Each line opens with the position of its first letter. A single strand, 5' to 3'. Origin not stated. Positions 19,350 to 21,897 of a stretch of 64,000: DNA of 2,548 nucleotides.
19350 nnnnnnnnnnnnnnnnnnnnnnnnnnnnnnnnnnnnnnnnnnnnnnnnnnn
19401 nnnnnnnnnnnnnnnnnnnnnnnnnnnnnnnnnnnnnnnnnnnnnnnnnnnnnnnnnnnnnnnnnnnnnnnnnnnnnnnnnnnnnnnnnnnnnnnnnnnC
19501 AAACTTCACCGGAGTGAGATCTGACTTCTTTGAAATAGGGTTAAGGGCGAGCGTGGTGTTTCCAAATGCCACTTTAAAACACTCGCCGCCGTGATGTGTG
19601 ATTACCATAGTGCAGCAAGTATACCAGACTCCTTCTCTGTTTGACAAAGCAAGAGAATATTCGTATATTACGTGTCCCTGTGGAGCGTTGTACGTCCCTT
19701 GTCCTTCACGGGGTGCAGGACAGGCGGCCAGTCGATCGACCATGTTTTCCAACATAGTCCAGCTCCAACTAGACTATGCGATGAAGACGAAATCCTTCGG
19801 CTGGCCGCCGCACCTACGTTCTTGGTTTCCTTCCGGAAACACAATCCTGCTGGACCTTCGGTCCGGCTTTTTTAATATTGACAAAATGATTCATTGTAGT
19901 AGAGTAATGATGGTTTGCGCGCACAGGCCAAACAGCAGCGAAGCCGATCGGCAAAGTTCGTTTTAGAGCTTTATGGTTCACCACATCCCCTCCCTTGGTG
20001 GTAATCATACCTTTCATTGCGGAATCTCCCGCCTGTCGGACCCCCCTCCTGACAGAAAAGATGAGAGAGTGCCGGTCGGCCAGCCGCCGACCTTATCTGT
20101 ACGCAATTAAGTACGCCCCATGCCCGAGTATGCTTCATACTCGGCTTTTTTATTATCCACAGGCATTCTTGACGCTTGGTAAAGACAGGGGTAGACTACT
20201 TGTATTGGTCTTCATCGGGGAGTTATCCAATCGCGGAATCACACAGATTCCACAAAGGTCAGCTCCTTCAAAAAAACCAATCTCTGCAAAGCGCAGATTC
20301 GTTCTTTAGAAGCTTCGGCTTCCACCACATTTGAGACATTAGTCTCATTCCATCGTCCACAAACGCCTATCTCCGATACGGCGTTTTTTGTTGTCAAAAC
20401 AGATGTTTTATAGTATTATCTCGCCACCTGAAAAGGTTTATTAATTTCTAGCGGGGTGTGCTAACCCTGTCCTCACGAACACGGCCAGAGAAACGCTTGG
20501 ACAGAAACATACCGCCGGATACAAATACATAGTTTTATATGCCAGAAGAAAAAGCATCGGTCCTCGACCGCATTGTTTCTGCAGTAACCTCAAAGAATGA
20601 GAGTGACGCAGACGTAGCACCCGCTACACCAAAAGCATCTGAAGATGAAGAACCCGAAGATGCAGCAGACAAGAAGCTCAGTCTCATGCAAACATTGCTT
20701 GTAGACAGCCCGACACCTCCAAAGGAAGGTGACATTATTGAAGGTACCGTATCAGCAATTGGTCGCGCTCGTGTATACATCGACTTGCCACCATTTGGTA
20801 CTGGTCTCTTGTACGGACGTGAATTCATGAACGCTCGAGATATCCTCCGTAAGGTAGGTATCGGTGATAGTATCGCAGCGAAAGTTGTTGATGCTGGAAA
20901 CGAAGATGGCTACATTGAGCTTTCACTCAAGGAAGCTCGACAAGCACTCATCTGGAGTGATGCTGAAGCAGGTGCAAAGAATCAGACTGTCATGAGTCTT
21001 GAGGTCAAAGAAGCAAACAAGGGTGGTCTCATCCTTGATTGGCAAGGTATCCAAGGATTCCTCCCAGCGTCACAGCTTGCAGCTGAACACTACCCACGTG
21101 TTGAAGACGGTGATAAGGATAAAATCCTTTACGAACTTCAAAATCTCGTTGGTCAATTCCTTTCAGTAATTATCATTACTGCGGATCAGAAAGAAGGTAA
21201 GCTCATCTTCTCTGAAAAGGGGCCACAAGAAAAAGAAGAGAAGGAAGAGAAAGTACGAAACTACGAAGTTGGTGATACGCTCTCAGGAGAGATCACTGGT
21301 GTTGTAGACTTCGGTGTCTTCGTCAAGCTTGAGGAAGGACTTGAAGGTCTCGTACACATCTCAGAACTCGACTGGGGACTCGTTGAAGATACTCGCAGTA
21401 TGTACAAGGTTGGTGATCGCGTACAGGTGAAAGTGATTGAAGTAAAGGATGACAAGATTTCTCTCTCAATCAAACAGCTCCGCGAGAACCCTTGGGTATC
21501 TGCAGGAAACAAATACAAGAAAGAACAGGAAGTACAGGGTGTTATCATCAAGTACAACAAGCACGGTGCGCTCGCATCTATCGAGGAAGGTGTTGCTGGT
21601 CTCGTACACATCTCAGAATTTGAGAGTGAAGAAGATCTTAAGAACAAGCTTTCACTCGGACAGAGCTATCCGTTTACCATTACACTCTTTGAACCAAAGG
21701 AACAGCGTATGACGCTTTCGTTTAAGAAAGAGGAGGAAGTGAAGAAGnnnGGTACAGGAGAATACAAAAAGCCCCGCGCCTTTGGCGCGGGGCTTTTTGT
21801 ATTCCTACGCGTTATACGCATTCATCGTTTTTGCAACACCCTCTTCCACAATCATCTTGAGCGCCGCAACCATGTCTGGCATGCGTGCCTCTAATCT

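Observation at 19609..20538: Unusually long (~930-bp) gene-free region upstream of rpsA containing two promoter/terminator-delimited candidate sRNAs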

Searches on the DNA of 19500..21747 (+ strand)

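Call 4: search_rna_families(source=window, start=19500, end=20650, threshold=evalue, max_evalue=10, show_alignments=4)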
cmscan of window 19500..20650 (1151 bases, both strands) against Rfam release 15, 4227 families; matches with E-value up to 10: 4.
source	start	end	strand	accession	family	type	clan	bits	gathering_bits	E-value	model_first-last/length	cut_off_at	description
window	19855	19945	+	RF01839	eeev_FSE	Cis-reg; frameshift_element;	-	21.3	80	0.2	1-73/73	no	eastern equine encephalitis ribosomal frameshift element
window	20033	20055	+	RF01791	F6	Gene; sRNA;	-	19.9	46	1.2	18-40/57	no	F6 TB sRNA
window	20010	20086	-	RF03006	M23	Gene; sRNA;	-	17.2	41.2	3.1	1-53/53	no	M23 RNA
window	19614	19677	+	RF00215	Tombus_3_III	Cis-reg;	-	17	35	1.5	1-70/70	no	Tombus virus defective interfering (DI) RNA region 3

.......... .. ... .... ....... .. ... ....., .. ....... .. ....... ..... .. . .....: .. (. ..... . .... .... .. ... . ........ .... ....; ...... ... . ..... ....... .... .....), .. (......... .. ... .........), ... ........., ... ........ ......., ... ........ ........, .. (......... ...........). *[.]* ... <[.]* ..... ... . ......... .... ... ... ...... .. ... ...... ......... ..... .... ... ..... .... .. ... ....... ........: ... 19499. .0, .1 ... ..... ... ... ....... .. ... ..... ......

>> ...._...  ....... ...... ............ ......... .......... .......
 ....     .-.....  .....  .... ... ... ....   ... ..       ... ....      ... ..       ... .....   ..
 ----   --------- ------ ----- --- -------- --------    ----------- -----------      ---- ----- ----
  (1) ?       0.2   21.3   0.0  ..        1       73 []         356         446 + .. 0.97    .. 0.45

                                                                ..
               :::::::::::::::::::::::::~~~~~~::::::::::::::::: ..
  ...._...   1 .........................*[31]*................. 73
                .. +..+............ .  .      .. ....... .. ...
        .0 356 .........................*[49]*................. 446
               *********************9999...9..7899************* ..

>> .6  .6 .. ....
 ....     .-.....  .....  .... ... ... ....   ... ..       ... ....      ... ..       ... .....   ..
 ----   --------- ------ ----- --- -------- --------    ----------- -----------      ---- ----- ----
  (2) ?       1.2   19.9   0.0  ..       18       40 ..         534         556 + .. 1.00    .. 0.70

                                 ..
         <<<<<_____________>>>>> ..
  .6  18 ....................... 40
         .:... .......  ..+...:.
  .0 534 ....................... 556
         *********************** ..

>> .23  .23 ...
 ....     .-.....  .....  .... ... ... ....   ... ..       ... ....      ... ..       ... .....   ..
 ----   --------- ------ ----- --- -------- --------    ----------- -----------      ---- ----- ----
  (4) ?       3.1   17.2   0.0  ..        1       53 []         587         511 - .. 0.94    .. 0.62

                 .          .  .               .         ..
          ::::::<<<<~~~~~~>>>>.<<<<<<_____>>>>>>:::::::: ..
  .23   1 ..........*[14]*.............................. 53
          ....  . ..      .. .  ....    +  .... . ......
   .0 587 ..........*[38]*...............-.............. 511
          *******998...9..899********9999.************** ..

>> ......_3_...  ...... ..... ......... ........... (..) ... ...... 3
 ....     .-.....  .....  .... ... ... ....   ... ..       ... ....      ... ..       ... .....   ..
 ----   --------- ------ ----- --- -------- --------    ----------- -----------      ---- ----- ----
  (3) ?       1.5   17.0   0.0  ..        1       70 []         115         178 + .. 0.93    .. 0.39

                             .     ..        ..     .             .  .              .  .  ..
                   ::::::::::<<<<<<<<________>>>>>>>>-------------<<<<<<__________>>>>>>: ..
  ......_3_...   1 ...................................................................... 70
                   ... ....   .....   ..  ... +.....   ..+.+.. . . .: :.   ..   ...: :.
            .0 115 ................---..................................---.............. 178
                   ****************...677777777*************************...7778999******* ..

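Call 38: search_rna_families(sources=[L085, L089, L092, L094, L098, L003, L019, L020, L028, L033, L034, L039, L043, L059, L065, L073, L077], threshold=gathering)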
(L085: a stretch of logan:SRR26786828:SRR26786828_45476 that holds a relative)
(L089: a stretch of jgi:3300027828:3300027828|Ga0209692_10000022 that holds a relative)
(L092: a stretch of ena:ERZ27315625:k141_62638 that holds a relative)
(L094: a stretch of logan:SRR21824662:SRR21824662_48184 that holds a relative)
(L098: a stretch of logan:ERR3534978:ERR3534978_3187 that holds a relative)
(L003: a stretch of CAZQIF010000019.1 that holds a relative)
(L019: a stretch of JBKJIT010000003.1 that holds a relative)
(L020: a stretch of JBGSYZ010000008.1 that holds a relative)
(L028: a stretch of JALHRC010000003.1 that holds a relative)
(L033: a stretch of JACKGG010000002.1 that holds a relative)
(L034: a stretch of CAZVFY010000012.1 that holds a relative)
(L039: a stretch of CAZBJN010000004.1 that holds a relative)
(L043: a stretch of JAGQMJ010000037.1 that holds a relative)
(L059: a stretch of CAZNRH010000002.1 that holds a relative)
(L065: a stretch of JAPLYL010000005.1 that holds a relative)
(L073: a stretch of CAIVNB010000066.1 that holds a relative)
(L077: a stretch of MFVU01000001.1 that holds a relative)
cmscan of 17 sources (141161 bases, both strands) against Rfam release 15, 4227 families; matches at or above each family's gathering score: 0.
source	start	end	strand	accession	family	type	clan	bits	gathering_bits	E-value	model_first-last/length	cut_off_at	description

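Call 53: search_dna_similar(query=window:19912-20151:+, collection=plasmids, mode=distant, max_evalue=0.1, max_rows=20)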
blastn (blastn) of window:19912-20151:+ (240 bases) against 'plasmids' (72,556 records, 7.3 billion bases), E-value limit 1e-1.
No match.

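Call 73: build_rna_model(alignment_id=A6, structure=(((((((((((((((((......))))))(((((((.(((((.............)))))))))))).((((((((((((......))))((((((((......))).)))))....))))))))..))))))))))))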
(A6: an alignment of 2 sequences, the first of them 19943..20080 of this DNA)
Model R1 built from alignment A6 (2 sequences, 138 columns); structure: as given.
model positions 138; base pairs 49; branch points 3; effective number of sequences 0.6; information 0.591 bits per position. Calibrated on 0.2 Mb of random sequence (short: E-values are rough).
structure used (alignment columns):
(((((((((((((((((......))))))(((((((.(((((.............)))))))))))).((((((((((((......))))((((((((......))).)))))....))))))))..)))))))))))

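Call 74: search_with_rna_model(model_id=R1, sources=[L001, L002, L003, L004, L005, L006, L007, L008, L009, L010, L011, L012, L013, L014, L015, L016, L017, L018, L019, L020, L021, L022, L023, L024, L025, L026, L027, L028, L029, L030, L031, L032, L033, L034, L035, L036, L037, L038, L039, L040, L041, L042, L043, L044, L045, L046, L047, L048, L049, L050, L051, L052, L053, L054, L055, L056, L057, L058, L059, L060, L061, L062, L063, L064, L065, L066, L067, L068, L069, L070, L071, L072, L073, L074, L075, L076, L077, L078, L079, L080, L085, L089, L092, L094, L098, L139, L158, window], max_evalue=10, show_alignments=4)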
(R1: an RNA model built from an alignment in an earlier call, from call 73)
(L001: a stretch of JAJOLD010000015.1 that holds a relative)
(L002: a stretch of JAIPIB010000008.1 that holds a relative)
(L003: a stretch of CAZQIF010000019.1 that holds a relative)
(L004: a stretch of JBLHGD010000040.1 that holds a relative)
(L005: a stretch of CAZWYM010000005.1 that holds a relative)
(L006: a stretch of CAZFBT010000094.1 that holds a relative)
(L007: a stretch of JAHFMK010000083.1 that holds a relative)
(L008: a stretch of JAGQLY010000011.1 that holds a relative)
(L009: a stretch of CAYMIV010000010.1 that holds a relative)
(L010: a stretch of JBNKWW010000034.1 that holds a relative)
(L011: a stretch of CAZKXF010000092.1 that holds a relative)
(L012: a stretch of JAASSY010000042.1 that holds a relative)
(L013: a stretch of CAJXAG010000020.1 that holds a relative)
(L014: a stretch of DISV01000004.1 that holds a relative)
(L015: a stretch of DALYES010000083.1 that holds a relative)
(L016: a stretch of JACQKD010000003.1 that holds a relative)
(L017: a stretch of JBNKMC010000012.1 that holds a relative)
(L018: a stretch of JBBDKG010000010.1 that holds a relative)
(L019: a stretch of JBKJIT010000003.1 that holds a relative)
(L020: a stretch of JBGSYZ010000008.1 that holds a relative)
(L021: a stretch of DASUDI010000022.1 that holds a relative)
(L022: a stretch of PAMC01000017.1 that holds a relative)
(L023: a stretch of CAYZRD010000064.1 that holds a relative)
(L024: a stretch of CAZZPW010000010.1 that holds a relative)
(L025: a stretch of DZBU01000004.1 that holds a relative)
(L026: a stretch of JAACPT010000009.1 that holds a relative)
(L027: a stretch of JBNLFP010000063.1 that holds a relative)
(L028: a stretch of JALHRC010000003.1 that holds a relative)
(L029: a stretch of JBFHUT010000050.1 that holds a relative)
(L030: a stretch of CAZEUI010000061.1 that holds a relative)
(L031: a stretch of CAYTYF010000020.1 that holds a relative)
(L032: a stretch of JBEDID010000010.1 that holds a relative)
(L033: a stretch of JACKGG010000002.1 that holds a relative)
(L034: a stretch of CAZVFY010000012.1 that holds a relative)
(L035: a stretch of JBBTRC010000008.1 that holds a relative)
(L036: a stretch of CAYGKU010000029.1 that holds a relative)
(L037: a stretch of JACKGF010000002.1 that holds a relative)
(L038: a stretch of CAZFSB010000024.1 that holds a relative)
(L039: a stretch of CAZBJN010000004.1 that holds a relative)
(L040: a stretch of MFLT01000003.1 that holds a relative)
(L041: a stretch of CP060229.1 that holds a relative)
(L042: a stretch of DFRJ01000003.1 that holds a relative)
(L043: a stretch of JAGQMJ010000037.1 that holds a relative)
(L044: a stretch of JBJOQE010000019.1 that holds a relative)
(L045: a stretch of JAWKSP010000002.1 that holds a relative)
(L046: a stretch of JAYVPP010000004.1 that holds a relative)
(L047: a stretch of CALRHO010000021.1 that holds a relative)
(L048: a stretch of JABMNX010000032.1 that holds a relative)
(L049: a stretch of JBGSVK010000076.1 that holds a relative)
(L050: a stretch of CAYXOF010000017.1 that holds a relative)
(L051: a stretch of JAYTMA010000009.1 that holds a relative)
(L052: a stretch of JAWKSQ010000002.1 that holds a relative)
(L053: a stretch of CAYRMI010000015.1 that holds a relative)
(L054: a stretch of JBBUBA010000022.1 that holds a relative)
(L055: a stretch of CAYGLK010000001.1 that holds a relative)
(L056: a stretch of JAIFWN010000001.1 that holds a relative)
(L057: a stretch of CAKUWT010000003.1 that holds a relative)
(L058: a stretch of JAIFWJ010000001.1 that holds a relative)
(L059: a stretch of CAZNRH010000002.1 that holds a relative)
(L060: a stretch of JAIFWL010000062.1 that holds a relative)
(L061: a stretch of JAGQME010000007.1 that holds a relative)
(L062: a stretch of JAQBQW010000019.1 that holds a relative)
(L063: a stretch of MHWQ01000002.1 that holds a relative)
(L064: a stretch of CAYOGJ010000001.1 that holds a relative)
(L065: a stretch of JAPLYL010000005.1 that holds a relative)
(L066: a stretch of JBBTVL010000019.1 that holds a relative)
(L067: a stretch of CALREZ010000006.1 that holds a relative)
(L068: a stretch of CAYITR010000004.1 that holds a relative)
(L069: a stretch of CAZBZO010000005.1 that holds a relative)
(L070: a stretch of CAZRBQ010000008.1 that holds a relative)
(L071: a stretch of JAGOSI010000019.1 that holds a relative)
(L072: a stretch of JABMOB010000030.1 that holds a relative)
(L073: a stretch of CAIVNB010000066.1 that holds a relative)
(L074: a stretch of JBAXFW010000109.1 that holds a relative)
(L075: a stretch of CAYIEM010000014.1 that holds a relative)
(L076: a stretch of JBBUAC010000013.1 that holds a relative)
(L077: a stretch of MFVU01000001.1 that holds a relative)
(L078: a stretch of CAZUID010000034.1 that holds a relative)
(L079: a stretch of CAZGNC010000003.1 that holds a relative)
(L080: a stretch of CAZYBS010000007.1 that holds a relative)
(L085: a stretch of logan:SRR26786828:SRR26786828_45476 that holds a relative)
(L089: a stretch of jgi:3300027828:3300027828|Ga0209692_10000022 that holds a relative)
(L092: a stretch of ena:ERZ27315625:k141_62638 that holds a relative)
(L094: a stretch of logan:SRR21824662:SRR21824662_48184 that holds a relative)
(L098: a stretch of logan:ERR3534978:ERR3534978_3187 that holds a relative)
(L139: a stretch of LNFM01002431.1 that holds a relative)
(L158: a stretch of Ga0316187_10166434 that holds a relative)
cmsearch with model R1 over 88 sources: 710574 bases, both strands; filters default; matches with E-value up to 10: 5.
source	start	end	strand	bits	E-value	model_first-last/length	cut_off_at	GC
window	19943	20080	+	170.8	1.4e-38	1-138/138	no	0.54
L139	5441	5545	+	36.4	5.6e-06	1-138/138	no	0.63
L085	2849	2949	+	28.2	0.00055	1-138/138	no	0.61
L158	1091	1187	-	21.5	0.022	1-138/138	no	0.58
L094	7566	7600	-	11.5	6.3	1-138/138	no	0.6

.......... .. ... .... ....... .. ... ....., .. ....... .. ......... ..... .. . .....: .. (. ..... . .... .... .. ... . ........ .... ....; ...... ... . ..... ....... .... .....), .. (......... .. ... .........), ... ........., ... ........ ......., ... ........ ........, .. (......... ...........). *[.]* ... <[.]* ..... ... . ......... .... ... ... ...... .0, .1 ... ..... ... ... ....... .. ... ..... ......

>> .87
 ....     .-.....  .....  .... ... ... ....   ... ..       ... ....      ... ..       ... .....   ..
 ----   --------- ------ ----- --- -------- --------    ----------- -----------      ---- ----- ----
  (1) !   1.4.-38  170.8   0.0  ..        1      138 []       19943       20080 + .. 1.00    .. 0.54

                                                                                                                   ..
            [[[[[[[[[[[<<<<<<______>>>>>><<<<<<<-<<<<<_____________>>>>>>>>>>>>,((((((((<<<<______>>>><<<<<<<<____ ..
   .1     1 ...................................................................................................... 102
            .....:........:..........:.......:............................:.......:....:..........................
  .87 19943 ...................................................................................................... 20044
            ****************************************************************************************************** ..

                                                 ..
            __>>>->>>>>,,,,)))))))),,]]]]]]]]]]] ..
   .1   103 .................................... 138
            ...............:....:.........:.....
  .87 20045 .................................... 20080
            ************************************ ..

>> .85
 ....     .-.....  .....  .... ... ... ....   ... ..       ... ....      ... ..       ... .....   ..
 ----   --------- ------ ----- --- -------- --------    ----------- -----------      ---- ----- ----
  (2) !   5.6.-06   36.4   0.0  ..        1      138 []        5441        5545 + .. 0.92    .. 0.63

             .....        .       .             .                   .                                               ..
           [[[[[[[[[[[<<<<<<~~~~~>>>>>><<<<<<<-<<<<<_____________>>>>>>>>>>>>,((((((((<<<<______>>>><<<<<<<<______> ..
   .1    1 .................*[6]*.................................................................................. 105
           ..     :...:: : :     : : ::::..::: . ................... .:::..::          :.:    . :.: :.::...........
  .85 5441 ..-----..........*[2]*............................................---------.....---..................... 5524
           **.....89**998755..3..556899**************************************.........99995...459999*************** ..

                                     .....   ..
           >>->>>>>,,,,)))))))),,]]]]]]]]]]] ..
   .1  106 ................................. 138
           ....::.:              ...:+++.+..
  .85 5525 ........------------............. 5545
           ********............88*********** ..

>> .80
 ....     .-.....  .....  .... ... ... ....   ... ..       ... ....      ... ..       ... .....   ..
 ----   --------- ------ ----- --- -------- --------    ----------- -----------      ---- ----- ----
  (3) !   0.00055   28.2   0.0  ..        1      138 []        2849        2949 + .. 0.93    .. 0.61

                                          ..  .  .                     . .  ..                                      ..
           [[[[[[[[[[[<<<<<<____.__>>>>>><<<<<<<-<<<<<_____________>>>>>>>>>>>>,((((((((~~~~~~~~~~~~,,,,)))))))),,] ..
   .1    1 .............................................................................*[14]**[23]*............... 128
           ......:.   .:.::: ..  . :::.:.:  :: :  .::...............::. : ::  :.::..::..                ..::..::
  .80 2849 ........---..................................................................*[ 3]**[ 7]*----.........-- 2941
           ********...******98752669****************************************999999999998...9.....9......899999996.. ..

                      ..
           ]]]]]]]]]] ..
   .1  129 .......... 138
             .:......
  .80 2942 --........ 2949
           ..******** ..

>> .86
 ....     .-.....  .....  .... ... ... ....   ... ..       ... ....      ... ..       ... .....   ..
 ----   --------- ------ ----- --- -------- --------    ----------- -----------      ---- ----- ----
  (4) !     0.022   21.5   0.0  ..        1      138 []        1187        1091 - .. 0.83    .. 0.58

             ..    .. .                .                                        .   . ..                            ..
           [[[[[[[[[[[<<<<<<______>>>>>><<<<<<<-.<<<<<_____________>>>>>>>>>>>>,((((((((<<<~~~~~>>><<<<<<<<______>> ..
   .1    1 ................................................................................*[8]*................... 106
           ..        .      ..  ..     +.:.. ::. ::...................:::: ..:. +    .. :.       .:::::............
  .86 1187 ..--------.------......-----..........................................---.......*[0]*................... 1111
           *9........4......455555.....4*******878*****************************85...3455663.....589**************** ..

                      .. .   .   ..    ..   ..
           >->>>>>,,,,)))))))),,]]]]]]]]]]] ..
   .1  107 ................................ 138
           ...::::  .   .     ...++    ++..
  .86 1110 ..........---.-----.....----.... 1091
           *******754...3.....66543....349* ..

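Call 89: search_with_rna_model(model_id=R1, sources=[window, L085, L139, L158, L219, L220, L221], max_evalue=1, make_alignment=true)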
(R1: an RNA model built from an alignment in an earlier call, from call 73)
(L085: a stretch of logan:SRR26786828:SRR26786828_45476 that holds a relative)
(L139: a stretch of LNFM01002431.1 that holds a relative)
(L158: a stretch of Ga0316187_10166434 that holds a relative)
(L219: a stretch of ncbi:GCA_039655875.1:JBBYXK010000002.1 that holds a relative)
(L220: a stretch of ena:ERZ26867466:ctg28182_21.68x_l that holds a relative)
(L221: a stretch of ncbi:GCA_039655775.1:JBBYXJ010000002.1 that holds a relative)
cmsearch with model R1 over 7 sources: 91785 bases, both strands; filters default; matches with E-value up to 1: 7.
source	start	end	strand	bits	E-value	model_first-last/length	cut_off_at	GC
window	19943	20080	+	170.8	1.8e-39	1-138/138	no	0.54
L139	5441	5545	+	36.4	7.3e-07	1-138/138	no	0.63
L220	2352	2468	+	32.7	5.7e-06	1-138/138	no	0.62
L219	2364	2475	+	32.5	6.5e-06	1-138/138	no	0.65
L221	2362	2471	+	31.7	1e-05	1-138/138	no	0.64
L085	2849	2949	+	28.2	7.1e-05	1-138/138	no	0.61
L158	1091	1187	-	21.5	0.0029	1-138/138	no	0.58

Alignment A7: 7 matches aligned to the model, 158 columns, each read 5' to 3' on its own strand. Consensus structure (alignment columns), stored with it:
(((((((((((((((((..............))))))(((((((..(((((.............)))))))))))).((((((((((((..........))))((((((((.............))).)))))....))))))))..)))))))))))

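Call 95: build_rna_model(alignment_id=A5, structure=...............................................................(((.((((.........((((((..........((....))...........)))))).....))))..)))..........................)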
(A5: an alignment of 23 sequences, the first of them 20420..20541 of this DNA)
Model R2 built from alignment A5 (23 sequences, 161 columns); structure: as given.
model positions 121; base pairs 15; branch points 0; effective number of sequences 3.56; information 0.59 bits per position. Calibrated on 0.2 Mb of random sequence (short: E-values are rough).
structure used (alignment columns):
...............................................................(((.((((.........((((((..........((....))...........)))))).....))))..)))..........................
